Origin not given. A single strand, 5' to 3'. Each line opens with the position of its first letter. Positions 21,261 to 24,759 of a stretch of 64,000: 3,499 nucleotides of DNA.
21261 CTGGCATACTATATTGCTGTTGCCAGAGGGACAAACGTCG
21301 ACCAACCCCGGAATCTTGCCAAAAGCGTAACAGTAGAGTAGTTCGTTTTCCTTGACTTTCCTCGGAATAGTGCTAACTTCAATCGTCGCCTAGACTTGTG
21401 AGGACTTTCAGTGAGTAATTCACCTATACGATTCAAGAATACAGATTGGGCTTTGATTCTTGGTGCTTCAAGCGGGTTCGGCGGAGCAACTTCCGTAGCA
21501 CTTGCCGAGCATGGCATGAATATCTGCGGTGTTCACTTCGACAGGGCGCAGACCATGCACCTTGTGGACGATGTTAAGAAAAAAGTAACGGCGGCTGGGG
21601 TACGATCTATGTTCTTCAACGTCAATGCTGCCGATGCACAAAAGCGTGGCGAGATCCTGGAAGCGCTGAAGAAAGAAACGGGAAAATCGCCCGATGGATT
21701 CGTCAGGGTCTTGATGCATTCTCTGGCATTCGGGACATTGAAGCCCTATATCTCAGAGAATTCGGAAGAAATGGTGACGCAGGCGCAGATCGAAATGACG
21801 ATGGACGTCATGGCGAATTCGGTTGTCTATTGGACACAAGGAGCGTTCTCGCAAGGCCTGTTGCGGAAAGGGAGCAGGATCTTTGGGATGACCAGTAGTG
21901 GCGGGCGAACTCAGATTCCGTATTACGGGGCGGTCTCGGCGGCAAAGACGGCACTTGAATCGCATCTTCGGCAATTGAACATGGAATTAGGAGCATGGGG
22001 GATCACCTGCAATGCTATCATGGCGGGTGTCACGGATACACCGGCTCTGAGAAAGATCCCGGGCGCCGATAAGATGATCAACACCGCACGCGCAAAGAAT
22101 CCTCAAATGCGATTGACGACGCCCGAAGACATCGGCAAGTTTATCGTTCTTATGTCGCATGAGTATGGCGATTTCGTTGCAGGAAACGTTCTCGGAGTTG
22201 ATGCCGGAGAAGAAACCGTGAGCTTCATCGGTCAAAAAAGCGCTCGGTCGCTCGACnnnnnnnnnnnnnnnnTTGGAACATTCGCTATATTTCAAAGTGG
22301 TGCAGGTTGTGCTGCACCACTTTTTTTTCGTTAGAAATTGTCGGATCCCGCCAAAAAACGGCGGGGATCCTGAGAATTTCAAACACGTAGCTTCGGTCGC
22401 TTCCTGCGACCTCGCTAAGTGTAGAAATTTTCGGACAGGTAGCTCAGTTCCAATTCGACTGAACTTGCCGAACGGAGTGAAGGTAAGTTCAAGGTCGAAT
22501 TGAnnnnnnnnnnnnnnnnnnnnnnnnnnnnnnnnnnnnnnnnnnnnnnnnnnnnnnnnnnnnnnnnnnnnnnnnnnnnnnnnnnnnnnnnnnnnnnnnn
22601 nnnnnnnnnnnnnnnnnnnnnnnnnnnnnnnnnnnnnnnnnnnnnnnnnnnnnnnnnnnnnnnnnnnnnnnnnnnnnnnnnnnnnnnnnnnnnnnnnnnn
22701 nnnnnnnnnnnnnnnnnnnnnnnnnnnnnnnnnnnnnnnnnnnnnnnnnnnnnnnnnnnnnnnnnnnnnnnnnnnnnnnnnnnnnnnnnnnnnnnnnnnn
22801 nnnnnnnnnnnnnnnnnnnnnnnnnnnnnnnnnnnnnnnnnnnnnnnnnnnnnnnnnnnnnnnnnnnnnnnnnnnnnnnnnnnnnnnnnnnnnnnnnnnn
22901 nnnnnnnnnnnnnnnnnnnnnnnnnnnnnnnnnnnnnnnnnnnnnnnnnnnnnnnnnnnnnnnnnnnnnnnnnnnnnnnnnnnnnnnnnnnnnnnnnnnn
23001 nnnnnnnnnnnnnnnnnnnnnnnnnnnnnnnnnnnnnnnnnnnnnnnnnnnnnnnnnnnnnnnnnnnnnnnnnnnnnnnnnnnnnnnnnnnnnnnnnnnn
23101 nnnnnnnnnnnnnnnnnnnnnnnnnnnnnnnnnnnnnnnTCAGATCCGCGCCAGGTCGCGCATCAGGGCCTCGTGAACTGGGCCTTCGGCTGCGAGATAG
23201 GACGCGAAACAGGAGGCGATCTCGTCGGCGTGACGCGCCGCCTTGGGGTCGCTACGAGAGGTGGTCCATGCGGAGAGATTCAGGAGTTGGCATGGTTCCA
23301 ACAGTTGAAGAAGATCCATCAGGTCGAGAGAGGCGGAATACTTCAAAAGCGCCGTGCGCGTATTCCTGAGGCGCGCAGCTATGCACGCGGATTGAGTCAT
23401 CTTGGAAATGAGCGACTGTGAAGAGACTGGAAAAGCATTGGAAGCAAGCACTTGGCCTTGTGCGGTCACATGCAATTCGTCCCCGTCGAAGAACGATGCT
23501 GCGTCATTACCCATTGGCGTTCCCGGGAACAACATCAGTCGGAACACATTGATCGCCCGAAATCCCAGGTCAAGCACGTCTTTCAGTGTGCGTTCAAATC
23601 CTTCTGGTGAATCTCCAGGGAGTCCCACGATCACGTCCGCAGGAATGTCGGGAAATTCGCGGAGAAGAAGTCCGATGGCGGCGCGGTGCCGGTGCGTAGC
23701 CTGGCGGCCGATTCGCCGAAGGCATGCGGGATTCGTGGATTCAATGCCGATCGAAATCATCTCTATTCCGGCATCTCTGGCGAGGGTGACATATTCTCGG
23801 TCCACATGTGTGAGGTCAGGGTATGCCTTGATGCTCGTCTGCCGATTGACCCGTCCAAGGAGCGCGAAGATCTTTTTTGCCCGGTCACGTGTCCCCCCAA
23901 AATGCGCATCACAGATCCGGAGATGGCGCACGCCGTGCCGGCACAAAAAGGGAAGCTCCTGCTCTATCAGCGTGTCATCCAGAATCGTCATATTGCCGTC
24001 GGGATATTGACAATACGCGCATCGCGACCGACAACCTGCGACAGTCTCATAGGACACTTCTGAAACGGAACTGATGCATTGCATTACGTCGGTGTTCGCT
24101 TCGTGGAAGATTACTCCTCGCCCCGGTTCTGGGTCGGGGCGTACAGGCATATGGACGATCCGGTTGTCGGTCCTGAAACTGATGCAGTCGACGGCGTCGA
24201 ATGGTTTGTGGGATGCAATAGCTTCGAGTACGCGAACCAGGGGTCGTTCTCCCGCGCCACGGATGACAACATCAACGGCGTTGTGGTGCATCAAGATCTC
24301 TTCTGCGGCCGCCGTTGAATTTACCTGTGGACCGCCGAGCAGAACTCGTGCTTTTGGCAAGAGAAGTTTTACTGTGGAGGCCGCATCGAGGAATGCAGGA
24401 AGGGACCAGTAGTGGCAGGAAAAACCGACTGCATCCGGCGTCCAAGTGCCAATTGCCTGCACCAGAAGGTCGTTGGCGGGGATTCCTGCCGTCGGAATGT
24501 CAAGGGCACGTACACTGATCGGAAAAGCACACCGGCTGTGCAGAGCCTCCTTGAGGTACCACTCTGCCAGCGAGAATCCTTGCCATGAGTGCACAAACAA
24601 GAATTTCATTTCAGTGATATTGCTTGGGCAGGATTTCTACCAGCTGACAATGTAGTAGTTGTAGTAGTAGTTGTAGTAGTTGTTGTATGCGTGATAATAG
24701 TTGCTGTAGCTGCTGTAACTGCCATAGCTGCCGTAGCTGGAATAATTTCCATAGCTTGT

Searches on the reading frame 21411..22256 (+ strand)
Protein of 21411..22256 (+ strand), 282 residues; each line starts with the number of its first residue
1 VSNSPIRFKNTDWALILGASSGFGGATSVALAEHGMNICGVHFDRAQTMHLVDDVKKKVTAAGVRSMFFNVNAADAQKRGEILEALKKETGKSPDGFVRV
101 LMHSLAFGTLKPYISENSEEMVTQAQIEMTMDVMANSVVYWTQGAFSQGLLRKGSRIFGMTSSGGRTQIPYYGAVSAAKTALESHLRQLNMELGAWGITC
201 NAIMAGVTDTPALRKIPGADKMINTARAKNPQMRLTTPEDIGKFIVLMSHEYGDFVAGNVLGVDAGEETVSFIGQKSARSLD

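Call 18: find_homologous_proteins(query=window:21411-22256:+)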
Query window:21411-22256:+ (282 aa): 8000 proteins with E <= 0.001 among 8000 candidates; the best 120 are listed.
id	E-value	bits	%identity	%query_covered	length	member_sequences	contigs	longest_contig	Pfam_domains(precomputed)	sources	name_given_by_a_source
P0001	2.0e-182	623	100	100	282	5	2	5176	PF13561.13,PF00106.32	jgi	-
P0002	3.8e-138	478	74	99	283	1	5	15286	PF13561.13,PF12242.15,PF00106.32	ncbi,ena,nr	ncbi:MAG TPA: 3-oxoacyl-ACP reductase [Bacteroidetes bacterium]|nr:3-oxoacyl-ACP reductase [Bacteroi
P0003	1.1e-137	476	75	99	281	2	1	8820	PF13561.13,PF00106.32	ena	-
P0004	1.4e-137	476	76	99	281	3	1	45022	PF13561.13,PF00106.32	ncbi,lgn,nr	ncbi:MAG TPA: SDR family oxidoreductase [Bacteroidota bacterium]|nr:SDR family oxidoreductase [Bacte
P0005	1.8e-137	475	75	99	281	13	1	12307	PF13561.13,PF12242.15,PF00106.32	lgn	-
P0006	1.4e-136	473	74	99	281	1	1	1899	PF12241.15,PF13561.13,PF00106.32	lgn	-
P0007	2.2e-134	465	74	99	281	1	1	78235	PF13561.13,PF00106.32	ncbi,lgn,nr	ncbi:MAG: SDR family oxidoreductase [Ignavibacteriales bacterium]|nr:SDR family oxidoreductase [Igna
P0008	2.3e-134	465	72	99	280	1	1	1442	PF13561.13,PF00106.32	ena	-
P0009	2.3e-134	465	74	99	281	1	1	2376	PF08659.17,PF13561.13,PF00106.32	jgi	jgi:NAD(P)-dependent dehydrogenase (short-subunit alcohol dehydrogenase family)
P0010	2.3e-134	465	74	99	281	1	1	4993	PF08659.17,PF13561.13,PF00106.32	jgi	jgi:NAD(P)-dependent dehydrogenase (short-subunit alcohol dehydrogenase family)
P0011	3.1e-134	465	73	100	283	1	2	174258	PF13561.13,PF12242.15,PF00106.32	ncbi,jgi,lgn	-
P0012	3.8e-134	465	74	98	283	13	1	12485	PF13561.13,PF00106.32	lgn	-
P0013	3.8e-134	465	74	98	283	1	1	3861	PF13561.13,PF00106.32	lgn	-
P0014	1.3e-133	463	73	98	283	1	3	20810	PF13561.13,PF12242.15,PF00106.32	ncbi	ncbi:MAG: SDR family oxidoreductase [Bacteroidota bacterium]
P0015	1.8e-133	462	71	99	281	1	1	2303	PF13561.13,PF12242.15,PF00106.32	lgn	-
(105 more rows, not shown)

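Call 19: find_encoding_contigs(protein=P0001, flank=4000, max_places=6)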
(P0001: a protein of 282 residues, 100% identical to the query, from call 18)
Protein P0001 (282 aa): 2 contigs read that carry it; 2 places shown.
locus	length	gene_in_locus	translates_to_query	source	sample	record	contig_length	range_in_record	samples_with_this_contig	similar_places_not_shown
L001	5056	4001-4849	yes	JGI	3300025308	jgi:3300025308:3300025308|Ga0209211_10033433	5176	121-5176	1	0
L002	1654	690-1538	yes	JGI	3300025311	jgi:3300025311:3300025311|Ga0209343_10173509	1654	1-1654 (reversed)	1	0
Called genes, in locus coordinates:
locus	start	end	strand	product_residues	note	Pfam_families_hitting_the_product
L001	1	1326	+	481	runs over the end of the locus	?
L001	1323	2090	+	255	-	PF02578:Cu-oxidase_4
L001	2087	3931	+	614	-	PF13522:GATase_6, PF13537:GATase_7, PF01380:SIS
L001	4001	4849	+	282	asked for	PF00106:adh_short, PF13561:adh_short_C2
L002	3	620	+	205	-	?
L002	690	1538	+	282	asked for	PF00106:adh_short, PF13561:adh_short_C2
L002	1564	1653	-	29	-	?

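Call 20: find_encoding_contigs(protein=P0004, flank=4000, max_places=3)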
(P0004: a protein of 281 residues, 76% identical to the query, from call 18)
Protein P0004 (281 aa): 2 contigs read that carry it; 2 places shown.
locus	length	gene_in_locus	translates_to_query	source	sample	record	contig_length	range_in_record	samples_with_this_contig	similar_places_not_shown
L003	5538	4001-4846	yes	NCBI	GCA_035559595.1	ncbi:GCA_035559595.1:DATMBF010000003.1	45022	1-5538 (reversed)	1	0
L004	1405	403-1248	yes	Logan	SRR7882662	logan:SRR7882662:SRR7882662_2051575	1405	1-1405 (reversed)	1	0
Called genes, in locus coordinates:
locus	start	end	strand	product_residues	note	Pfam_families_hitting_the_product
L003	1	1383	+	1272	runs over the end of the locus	PF00672:HAMP, PF00512:HisKA, PF02518:HATPase_c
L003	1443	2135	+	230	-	PF02578:Cu-oxidase_4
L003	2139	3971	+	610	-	PF13522:GATase_6, PF13537:GATase_7, PF13580:SIS_2 (faint), PF01380:SIS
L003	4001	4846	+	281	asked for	PF00106:adh_short, PF13561:adh_short_C2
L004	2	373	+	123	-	?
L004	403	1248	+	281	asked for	PF00106:adh_short, PF13561:adh_short_C2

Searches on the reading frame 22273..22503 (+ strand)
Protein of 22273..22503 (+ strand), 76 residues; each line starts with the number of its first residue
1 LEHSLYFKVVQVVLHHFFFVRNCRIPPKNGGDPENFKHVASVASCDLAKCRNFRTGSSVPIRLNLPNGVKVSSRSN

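Call 83: search_protein_families(library=pfam, proteins=[window:22273-22503:+], max_evalue=1)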
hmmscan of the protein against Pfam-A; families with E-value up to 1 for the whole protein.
window:22273-22503:+ (76 aa): 0 families

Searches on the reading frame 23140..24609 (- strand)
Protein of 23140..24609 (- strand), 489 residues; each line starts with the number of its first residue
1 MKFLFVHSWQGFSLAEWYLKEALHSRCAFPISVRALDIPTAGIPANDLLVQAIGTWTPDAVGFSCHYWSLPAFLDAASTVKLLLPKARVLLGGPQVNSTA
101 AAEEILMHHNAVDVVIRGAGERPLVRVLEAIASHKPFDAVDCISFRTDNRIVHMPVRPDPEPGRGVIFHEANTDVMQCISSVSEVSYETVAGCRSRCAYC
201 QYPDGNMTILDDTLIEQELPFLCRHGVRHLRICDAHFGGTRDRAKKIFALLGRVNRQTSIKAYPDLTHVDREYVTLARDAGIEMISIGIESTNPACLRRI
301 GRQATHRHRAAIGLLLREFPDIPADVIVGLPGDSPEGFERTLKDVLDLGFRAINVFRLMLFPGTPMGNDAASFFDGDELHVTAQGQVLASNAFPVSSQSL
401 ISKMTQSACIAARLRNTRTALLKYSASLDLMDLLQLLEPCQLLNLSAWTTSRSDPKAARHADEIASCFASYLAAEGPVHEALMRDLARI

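Call 64: find_encoding_contigs(protein=window:23140-24609:-, flank=3000, max_places=10)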
Protein window:23140-24609:- (489 aa): 23 contigs read that carry it; 10 places shown.
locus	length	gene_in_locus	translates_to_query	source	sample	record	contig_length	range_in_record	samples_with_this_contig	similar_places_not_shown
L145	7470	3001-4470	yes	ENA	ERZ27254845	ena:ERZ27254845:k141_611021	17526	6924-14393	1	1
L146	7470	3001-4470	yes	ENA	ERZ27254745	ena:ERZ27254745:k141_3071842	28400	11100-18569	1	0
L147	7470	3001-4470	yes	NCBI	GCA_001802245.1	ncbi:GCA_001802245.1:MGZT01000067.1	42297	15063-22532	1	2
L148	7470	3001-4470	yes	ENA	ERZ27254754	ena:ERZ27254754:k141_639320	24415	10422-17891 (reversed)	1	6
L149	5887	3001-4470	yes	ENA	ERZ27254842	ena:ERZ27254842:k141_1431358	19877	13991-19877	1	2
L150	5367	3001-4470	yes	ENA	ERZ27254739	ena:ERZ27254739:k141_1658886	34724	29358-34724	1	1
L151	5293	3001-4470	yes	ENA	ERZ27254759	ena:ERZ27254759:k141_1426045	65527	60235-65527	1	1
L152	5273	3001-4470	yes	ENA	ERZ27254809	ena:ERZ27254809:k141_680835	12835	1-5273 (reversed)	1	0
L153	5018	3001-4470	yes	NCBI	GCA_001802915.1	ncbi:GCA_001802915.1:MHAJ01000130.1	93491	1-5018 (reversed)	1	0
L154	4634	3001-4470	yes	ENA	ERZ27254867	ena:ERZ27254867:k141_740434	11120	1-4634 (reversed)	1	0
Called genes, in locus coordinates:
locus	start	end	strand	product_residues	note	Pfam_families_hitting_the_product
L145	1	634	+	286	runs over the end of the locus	-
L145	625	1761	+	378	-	PF04055:Radical_SAM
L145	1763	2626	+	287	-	PF01075:Glyco_transf_9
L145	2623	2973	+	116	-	-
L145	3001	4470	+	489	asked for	PF02310:B12-binding, PF04055:Radical_SAM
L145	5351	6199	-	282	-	PF00106:adh_short, PF13561:adh_short_C2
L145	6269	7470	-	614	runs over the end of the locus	PF13522:GATase_6, PF13537:GATase_7, PF01380:SIS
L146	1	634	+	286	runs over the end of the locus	-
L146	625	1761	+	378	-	PF04055:Radical_SAM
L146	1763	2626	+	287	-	PF01075:Glyco_transf_9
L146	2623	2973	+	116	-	-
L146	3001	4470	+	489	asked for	PF02310:B12-binding, PF04055:Radical_SAM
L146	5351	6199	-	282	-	PF00106:adh_short, PF13561:adh_short_C2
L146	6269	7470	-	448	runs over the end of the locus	PF01380:SIS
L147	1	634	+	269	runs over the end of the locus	-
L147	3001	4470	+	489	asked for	PF02310:B12-binding, PF04055:Radical_SAM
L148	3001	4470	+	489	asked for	PF02310:B12-binding, PF04055:Radical_SAM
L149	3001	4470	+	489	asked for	PF02310:B12-binding, PF04055:Radical_SAM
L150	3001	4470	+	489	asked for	PF02310:B12-binding, PF04055:Radical_SAM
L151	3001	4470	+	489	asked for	PF02310:B12-binding, PF04055:Radical_SAM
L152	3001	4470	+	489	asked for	PF02310:B12-binding, PF04055:Radical_SAM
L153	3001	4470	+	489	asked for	PF02310:B12-binding, PF04055:Radical_SAM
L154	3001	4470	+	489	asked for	PF02310:B12-binding, PF04055:Radical_SAM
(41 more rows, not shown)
